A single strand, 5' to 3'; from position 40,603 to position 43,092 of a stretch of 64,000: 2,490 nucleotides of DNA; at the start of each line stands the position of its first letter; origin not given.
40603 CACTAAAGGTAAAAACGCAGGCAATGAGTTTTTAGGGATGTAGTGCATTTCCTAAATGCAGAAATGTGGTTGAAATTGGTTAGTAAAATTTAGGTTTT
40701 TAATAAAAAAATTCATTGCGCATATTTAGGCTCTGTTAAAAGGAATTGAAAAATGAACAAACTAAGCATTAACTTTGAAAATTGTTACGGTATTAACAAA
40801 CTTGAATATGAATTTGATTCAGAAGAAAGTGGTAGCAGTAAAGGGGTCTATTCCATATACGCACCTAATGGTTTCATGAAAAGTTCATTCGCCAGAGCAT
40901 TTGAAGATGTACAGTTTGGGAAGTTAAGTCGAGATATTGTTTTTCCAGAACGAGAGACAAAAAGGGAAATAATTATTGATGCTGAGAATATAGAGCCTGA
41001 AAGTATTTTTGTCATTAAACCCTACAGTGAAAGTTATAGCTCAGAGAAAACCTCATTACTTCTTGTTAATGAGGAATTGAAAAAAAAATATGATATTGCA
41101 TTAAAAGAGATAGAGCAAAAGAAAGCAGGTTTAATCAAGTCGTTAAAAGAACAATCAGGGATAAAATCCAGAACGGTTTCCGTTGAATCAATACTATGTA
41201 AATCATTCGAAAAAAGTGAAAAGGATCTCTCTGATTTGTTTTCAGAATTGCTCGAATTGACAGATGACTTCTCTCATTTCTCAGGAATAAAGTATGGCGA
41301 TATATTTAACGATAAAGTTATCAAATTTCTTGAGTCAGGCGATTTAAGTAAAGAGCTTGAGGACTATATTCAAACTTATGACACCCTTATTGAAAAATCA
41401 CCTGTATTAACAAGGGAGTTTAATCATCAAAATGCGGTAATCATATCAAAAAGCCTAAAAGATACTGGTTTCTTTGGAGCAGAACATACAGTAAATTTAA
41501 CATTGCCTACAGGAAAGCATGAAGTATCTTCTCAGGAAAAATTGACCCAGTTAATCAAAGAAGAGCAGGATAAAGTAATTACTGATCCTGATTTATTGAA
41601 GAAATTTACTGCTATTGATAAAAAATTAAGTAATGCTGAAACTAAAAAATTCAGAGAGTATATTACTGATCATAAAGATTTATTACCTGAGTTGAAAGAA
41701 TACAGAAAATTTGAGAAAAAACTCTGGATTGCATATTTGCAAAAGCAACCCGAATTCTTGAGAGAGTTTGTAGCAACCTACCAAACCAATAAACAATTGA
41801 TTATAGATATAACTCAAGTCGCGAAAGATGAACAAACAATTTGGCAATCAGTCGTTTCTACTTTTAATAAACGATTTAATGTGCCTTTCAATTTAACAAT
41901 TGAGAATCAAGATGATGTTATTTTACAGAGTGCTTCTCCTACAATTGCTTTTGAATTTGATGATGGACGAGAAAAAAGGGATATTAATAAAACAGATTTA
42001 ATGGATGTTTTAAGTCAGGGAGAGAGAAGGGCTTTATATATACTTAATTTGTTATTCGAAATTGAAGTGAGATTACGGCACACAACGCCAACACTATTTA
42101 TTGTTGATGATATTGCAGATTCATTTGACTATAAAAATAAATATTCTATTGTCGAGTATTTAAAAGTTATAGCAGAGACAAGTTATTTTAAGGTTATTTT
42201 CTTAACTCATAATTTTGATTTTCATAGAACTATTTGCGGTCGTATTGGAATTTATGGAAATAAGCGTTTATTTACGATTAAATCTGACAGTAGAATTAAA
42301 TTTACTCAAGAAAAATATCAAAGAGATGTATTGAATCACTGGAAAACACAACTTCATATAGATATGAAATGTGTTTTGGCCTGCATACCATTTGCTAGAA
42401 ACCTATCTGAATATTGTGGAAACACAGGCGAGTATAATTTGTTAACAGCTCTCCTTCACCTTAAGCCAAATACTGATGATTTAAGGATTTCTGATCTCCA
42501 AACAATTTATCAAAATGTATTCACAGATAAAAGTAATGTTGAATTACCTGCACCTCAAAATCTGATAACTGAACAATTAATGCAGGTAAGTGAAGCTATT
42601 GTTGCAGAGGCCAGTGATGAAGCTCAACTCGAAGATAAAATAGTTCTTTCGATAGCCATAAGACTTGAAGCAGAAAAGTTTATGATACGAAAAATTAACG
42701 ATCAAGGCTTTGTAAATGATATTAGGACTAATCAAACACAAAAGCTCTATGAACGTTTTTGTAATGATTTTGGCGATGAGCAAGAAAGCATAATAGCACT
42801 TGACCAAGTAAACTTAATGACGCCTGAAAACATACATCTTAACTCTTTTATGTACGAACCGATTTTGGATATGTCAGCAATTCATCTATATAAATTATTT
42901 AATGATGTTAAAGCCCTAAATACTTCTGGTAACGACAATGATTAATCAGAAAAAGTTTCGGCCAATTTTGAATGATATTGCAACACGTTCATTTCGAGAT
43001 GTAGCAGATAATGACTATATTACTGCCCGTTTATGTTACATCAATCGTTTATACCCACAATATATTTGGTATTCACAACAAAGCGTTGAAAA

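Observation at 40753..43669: AT-rich two-gene insert: an SMC-like ABC ATPase translationally coupled to a HEPN-like protein. Candidate previously undescribed anti-phage or abortive-infection module.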

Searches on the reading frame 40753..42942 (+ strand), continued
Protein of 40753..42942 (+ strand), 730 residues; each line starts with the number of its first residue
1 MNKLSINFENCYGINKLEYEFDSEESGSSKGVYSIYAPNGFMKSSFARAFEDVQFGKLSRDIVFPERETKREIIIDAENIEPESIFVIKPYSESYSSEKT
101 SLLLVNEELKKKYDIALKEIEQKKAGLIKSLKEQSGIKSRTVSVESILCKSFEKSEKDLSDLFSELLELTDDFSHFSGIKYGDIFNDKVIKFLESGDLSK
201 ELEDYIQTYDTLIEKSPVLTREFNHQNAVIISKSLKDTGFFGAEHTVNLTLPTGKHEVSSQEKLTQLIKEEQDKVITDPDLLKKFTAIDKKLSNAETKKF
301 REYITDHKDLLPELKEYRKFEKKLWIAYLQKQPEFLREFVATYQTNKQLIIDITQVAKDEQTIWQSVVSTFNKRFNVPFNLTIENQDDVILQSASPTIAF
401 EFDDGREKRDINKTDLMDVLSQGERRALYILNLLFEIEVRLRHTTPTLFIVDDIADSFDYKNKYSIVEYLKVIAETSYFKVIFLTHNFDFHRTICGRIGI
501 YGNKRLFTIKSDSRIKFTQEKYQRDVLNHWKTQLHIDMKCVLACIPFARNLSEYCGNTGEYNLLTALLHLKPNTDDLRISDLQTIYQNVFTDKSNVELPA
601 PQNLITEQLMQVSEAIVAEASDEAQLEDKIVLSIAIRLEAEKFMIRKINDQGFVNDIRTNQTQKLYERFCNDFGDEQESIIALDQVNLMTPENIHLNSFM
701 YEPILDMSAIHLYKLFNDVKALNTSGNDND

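Call 91: search_protein_families(library=pfam, alignment_id=A5, max_evalue=0.00001)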
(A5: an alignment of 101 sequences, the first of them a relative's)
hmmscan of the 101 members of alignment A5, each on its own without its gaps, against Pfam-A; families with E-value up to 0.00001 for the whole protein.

A. member 1, L001:5139-5987:+ (283 aa): 1 family
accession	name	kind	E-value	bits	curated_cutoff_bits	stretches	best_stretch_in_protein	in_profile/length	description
PF14335.11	DUF4391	-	3.7e-51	174.7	29.9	2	87-275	61-232/232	Domain of unknown function (DUF4391)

B. families by the number of members that match (of 101 scanned): 99 families (the first 25 are shown)
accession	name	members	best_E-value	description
PF01555.25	N6_N4_Mtase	6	4.7e-36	DNA methylase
PF20720.3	nSTAND3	4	1.3e-50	Novel STAND NTPase 3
PF01420.25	Methylase_S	4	7.7e-45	Type I restriction modification DNA specificity domain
PF04471.18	Mrr_cat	4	1.1e-28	Restriction endonuclease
PF04313.20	HSDR_N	4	1.3e-23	Type I restriction enzyme R protein N terminus (HSDR_N)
PF04851.21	ResIII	4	4.5e-23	Type III restriction enzyme, res subunit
PF01695.23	IstB_IS21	3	2.6e-61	IstB-like ATP binding protein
PF14335.11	DUF4391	3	6.2e-58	Domain of unknown function (DUF4391)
PF07669.17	Eco57I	3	1.3e-38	Eco57I restriction-modification methylase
PF02384.22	N6_Mtase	3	1.9e-15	N-6 DNA Methylase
PF13175.12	AAA_15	3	2.5e-13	AAA ATPase domain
PF13476.12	AAA_23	3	1.2e-12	AAA domain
PF01396.24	Zn_ribbon_Top1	3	2.2e-09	Topoisomerase DNA binding C4 zinc finger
PF22722.2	NA-iREase1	3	3.2e-07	NACHT-associated inactive Restriction Endonuclease 1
PF02646.22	RmuC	2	1.8e-97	RmuC family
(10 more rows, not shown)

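Call 94: find_related_loci(query=A1, collection=viral_contigs, flank=4000)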
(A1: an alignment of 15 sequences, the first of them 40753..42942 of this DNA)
Query A1 (730 aa) in viral_contigs; peptide patterns used: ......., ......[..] (x = any residue, [..] = any of these).
175 stretches matched a pattern; 10 encode a relative of the query (tblastn E <= 1e-3); 10 distinct loci.
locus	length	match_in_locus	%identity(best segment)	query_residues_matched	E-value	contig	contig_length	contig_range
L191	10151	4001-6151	44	1-722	0e+0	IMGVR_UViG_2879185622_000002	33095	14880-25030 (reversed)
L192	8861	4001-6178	45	1-722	0e+0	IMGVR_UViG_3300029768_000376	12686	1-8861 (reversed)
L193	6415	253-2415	43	1-723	0e+0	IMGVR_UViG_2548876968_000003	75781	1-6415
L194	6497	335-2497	43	1-723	0e+0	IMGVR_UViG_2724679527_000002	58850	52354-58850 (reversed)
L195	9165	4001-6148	43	1-720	1e-172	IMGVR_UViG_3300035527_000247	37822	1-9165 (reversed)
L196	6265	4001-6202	39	1-722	3e-163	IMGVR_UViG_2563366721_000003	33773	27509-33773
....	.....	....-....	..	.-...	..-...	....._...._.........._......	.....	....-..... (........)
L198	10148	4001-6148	33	1-722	1e-96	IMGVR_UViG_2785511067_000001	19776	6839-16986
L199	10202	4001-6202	34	1-720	3e-106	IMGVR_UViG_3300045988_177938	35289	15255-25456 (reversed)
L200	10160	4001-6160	41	1-722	9e-143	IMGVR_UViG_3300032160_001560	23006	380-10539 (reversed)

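Call 101: find_encoding_contigs(protein=P0003, flank=7000, max_places=3)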
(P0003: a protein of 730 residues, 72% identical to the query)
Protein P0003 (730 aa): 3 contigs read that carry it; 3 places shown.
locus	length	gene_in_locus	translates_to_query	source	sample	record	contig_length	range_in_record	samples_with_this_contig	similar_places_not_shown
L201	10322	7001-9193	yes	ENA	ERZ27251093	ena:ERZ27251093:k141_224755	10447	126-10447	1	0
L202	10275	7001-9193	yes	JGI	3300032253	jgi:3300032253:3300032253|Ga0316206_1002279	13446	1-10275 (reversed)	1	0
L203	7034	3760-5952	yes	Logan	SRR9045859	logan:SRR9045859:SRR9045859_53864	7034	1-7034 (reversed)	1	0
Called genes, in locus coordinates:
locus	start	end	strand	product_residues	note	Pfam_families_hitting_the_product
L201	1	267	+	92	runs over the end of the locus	PF27192:VspR_C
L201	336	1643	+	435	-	PF04851:ResIII, PF13401:AAA_22 (faint), PF00271:Helicase_C (weak)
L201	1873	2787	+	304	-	PF26109:WHD_BrxR, PF13280:WYL, PF26107:BrxR_CTD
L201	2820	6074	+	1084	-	PF00176:SNF2-rel_dom, PF04851:ResIII (weak), PF00271:Helicase_C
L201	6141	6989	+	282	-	PF14335:DUF4391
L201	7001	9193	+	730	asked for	PF02463:SMC_N (weak)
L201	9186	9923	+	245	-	PF05168:HEPN (weak)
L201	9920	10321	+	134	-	?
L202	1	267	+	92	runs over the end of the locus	PF27192:VspR_C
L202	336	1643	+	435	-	PF04851:ResIII, PF13401:AAA_22 (faint), PF00271:Helicase_C (weak)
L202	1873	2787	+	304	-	PF26109:WHD_BrxR, PF13280:WYL, PF26107:BrxR_CTD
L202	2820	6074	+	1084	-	PF00176:SNF2-rel_dom, PF04851:ResIII (weak), PF00271:Helicase_C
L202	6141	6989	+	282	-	PF14335:DUF4391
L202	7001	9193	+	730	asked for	PF02463:SMC_N (weak)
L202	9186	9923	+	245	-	PF05168:HEPN (weak)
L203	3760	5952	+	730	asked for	PF02463:SMC_N (weak)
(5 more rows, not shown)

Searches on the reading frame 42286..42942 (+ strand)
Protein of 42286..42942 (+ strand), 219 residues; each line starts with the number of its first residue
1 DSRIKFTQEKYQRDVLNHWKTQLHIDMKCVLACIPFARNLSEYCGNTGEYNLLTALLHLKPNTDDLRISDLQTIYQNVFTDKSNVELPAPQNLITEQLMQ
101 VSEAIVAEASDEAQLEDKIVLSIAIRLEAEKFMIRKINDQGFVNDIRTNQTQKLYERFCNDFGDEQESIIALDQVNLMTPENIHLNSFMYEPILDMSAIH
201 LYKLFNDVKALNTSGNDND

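Call 57: predict_structure(alignment_id=A4)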
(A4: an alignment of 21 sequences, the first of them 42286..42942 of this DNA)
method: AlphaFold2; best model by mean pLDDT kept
length: 219 residues; sequences in the alignment: 21
mean_pLDDT: 85.4   pTM: 0.85
mean pLDDT of the five models: 85.4, 84.8, 81.9, 72.3, 71.5
residues with pLDDT >= 90: 130; 70-90: 54; 50-70: 24; < 50: 11
segments of 3 or more residues with pLDDT < 50: 183-189, 216-219
pLDDT, mean of each block of 10 residues (from residue 1): 63 81 96 92 91 88 87 96 96 96 92 85 92 94 88 94 93 80 48 71 93 61
secondary structure, 60 per line:
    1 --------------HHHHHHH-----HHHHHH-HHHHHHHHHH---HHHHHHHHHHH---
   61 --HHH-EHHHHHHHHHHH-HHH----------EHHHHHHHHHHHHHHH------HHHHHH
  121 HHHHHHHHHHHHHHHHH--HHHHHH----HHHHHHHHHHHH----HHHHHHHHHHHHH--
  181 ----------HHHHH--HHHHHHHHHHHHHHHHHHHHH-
elements in order: H15-21 H27-32 H34-43 H47-57 H68-78 H94-108 H115-137 H140-145 H150-161 H166-178 H191-195 H198-218

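Call 59: search_protein_representatives(alignment_id=A4)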
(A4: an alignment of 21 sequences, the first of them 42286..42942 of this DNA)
Query: 21 sequences, 214 profile positions. Proteins with E-value up to 0.001 (for the whole library): 1228; up to 1e-10: 1032; up to 1e-30: 553. The best 150 are listed.
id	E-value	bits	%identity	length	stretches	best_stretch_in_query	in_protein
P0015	8.0e-99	345.9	-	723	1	2-211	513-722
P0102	1.4e-95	335.3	-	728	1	2-212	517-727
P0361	1.7e-85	302.4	-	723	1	2-213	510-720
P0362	4.9e-83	294.3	-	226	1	2-212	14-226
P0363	2.0e-81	289.1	-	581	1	2-211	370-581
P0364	5.6e-81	287.6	-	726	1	5-211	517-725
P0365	3.9e-79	281.6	-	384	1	3-211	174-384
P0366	1.2e-76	273.4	-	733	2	2-213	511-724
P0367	9.2e-76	270.5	-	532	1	4-212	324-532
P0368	6.6e-75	267.7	-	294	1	7-212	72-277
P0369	6.3e-74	264.5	-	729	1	2-211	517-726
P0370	9.8e-74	263.9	-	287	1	3-212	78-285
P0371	3.6e-73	262.1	-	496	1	7-212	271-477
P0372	1.0e-71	257.3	-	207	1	14-212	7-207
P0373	2.0e-71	256.4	-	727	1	12-211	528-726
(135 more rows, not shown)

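Call 68: fold_search(model_id=the predicted structure, library=pdb)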
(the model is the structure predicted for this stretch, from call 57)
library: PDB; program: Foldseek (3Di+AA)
matches with E <= 10: 263; with E <= 0.001: 0
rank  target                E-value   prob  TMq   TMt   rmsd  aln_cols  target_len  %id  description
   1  5mfi_B                3.5e-01  0.10  0.15  0.14  17.1       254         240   15  Designed armadillo repeat protein YIII(Dq.V2)4CqI in complex with peptide (KR)4 (released 2017-09-13)
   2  9hlp                  4.2e-01  0.11  0.16  0.17  16.7       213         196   12  Crystal structure of human TRF1 TRFH domain in complex with compound 18 (released 2025-12-03)
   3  2q00_A                5.3e-01  0.87  0.32  0.51   5.2       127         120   13  Crystal structure of the P95883_SULSO protein from Sulfolobus solfataricus. NESG target SsR10. (released 2007-05-29)
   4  2q00_B                9.9e-01  0.82  0.36  0.57   5.1       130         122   10  Crystal structure of the P95883_SULSO protein from Sulfolobus solfataricus. NESG target SsR10. (released 2007-05-29)
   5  3hxr                  9.9e-01  0.08  0.19  0.09  15.8       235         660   11  Nucleoporin Nup120 from S.cerevisiae (aa 1-757) (released 2009-07-28)
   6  7wuw_C                1.2e+00  0.16  0.22  0.16  13.2       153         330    7  Crystal structure of AziU3/U2 from Streptomyces sahachiroi (released 2022-09-07)
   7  9hd3                  1.7e+00  0.08  0.22  0.22  16.0       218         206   11  Crystal structure of human TRF1 TRFH domain in complex with compound 27 (released 2025-11-19)
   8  6m6w_H                1.8e+00  0.54  0.35  0.52   4.9       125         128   11  Crystal structure the toxin-antitoxin MntA-HpeT mutant-Y104A (released 2020-09-30)
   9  4c3e_K                1.8e+00  0.20  0.26  0.33  10.4       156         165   13  HRSV M2-1 mutant S58D S61D, P21 crystal (released 2014-01-22)
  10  6qb5_B                1.8e+00  0.06  0.17  0.13  17.6       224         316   13  Crystal structure of the N-terminal region of human cohesin subunit STAG1 (released 2019-02-06)
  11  6d0n_B                1.8e+00  0.04  0.15  0.11  18.8       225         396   11  Crystal structure of a CLC-type fluoride/proton antiporter, V319G mutant (released 2018-07-04)
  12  6m6u_I                2.2e+00  0.35  0.31  0.47   5.8       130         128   12  Crystal structure the toxin-antitoxin MntA-HpeT mutant-D39ED41E (released 2020-09-30)
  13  4c3e_I                2.2e+00  0.18  0.27  0.33  10.2       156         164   13  HRSV M2-1 mutant S58D S61D, P21 crystal (released 2014-01-22)
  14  8w8g_A                2.2e+00  0.06  0.17  0.17  14.9       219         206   13  Crystal structure of human TRF1 with PinX1 (released 2024-09-04)
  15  9hfi                  2.2e+00  0.05  0.17  0.18  15.2       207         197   14  Crystal structure of human TRF1 TRFH domain in complex with compound 17 (released 2025-11-26)
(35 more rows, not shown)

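Call 69: search_protein_families(library=pfam, alignment_id=A4, max_evalue=10)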
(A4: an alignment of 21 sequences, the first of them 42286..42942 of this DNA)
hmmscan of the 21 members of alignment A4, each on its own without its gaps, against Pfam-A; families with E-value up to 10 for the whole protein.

A. member 1, window:42286-42942:+ (219 aa): 1 family
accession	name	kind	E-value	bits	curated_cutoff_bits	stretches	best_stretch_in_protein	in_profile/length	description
PF22033.1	Lamba1_VP3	-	0.045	11.9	27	1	55-109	680-734/955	Inner capsid protein lambda-1/VP3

B. families by the number of members that match (of 21 scanned): 16 families
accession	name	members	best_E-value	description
PF19241.4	DUF5891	1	0.014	Family of unknown function (DUF5891)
PF00615.24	RGS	1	0.017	Regulator of G protein signaling domain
PF22033.1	Lamba1_VP3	1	0.045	Inner capsid protein lambda-1/VP3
PF22299.1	BRISC_FAM175B_helical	1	0.051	BRISC complex subunit FAM175B, helical domain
PF24746.1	DUF7694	1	0.067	Domain of unknown function (DUF7694)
PF22743.2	PspAA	1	0.069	PspA-Associated protein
PF05171.18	HemS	1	0.092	Haemin-degrading HemS.ChuX domain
PF10635.14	DisA-linker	1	0.093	DisA bacterial checkpoint controller linker region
PF08350.17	FilR1_middle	1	0.1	Methanogenesis regulatory protein FilR1, middle domain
PF08888.16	HopJ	1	0.11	HopJ type III effector protein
PF16356.10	DUF4983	1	0.13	Domain of unknown function (DUF4983)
PF02598.22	Methyltrn_RNA_3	1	0.14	Putative RNA methyltransferase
PF01099.22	Uteroglobin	1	0.15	Uteroglobin family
PF15746.10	TMEM215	1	0.18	TMEM215 family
PF18693.7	TRAM_2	1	0.18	TRAM domain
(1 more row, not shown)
